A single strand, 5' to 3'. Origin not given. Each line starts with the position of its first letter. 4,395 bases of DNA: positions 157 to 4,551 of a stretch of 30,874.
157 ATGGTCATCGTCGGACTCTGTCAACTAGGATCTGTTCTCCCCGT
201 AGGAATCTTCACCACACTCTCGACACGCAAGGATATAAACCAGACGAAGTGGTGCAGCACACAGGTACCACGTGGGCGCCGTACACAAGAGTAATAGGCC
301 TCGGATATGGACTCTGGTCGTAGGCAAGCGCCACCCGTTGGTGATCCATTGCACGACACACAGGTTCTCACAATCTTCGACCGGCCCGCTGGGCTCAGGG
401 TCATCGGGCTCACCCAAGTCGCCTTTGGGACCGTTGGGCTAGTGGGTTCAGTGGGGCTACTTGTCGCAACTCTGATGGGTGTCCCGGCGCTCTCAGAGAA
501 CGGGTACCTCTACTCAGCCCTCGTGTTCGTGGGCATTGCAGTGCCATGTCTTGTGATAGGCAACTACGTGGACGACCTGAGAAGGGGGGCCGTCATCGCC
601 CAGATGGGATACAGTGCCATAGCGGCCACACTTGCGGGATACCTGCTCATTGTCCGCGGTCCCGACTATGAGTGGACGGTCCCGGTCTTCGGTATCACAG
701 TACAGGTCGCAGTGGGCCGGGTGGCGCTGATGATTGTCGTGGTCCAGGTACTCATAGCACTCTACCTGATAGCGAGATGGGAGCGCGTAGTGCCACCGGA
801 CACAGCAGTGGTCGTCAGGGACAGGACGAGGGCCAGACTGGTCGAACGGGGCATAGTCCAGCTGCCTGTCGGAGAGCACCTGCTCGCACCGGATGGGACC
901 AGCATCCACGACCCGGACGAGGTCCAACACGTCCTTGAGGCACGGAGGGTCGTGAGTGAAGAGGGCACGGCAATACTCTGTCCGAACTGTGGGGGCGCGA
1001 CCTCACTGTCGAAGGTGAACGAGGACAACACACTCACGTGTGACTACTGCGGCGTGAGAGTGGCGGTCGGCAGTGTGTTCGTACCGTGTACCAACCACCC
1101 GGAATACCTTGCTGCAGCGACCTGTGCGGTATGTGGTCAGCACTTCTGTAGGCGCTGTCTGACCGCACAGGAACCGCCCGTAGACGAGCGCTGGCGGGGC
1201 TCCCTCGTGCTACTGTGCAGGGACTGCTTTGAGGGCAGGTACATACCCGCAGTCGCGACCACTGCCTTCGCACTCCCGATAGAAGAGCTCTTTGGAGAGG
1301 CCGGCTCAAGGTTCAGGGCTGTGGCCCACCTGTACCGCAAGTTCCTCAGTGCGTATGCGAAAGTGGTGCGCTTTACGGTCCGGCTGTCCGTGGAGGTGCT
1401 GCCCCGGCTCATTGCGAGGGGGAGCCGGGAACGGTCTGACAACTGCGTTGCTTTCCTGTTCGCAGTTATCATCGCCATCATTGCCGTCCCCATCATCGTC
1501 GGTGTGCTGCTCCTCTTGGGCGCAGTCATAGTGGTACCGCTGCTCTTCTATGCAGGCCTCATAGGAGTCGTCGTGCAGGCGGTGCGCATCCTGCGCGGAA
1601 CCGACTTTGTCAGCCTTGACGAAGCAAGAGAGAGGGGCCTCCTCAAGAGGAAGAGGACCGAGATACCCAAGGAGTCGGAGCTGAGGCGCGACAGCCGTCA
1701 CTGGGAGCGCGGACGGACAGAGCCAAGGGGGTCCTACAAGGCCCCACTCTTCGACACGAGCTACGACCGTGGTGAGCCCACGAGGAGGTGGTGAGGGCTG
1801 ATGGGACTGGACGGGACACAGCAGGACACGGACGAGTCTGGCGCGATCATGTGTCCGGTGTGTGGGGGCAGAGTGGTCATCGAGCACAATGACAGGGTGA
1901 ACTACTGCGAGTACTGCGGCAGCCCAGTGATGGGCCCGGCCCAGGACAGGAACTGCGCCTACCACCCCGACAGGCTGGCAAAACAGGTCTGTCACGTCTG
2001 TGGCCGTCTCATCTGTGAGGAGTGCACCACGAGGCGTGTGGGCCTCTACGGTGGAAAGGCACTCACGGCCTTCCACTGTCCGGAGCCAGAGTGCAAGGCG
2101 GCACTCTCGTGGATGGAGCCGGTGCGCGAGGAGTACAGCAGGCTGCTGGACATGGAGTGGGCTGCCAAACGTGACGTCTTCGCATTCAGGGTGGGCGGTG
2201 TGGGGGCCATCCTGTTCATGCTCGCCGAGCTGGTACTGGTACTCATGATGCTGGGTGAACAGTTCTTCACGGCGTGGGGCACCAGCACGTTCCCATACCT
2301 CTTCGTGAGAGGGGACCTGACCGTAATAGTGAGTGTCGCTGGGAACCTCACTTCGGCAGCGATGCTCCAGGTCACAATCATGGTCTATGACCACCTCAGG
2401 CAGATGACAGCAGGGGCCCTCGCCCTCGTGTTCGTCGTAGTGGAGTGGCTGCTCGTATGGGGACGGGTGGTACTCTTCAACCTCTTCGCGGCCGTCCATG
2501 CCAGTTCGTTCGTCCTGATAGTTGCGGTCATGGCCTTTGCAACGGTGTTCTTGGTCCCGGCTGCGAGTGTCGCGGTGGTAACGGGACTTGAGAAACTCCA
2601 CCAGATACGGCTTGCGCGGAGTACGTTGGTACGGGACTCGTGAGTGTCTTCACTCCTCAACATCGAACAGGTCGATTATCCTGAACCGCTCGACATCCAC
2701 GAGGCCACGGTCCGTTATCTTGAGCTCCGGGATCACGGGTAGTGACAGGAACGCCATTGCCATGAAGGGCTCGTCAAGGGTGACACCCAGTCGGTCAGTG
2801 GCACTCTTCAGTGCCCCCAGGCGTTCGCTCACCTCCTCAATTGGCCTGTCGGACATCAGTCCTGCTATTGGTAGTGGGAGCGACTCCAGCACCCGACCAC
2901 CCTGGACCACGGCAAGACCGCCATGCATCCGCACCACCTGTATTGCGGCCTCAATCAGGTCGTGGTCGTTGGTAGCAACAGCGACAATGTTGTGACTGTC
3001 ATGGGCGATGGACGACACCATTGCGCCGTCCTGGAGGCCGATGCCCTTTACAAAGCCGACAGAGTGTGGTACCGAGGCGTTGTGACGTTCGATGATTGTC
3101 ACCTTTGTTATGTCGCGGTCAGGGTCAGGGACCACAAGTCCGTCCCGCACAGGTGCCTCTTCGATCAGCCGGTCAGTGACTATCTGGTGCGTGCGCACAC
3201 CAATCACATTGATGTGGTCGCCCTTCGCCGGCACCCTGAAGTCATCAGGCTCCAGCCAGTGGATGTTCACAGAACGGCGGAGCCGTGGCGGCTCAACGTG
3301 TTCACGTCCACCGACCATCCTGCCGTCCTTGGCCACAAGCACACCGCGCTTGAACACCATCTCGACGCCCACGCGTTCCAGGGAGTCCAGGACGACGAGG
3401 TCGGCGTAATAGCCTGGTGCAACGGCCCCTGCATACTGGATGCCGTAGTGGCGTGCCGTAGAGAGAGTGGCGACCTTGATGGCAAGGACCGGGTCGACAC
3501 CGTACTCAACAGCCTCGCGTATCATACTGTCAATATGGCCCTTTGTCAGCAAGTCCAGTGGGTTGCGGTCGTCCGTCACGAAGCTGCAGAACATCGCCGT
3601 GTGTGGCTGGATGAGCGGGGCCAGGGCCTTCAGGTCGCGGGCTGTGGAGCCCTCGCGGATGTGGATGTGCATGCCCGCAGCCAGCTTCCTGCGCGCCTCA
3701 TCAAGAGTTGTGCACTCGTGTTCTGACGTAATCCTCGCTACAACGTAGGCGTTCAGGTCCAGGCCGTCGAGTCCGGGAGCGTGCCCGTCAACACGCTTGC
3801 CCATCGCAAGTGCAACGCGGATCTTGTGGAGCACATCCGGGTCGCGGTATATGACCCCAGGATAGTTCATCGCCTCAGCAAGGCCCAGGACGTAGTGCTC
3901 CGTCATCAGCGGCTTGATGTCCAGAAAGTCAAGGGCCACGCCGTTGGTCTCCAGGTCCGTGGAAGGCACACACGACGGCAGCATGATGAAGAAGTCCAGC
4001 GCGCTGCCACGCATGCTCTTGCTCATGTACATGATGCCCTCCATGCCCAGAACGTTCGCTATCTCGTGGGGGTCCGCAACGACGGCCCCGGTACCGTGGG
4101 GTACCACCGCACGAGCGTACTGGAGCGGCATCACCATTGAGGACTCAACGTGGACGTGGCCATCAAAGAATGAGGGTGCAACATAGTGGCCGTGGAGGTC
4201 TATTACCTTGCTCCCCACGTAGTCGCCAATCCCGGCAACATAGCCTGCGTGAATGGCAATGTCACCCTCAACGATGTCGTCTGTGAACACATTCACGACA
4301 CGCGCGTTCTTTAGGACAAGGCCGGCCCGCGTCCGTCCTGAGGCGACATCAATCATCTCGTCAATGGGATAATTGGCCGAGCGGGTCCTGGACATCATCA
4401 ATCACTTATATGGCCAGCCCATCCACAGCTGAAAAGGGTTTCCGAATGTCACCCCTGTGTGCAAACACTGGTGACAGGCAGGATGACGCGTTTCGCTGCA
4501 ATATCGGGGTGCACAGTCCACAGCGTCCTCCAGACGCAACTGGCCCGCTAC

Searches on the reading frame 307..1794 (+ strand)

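Call 57: search_protein_families(library=pfam, proteins=[window:307-1794:+], max_evalue=0.0001)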
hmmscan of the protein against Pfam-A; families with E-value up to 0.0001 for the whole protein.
window:307-1794:+ (495 aa): 1 family
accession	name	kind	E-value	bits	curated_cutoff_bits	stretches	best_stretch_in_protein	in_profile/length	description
PF01485.27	IBR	-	1.9e-05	25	24.3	0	266-291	37-62/65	IBR domain, a half RING-finger domain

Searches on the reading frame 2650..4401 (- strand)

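Call 57: search_protein_families(library=pfam, proteins=[window:2650-4401:-], max_evalue=0.0001)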
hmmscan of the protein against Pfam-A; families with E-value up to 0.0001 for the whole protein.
window:2650-4401:- (583 aa): 3 families
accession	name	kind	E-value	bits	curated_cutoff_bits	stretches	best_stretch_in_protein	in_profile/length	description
PF13382.11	Adenine_deam_C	-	8.9e-65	217.6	27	1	406-573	1-168/169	Adenine deaminase C-terminal domain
PF01979.26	Amidohydro_1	-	8.1e-34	117.8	25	1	73-356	1-345/345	Amidohydrolase family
PF07969.17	Amidohydro_3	-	6.7e-07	29.6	29.7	0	65-97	1-37/472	Amidohydrolase family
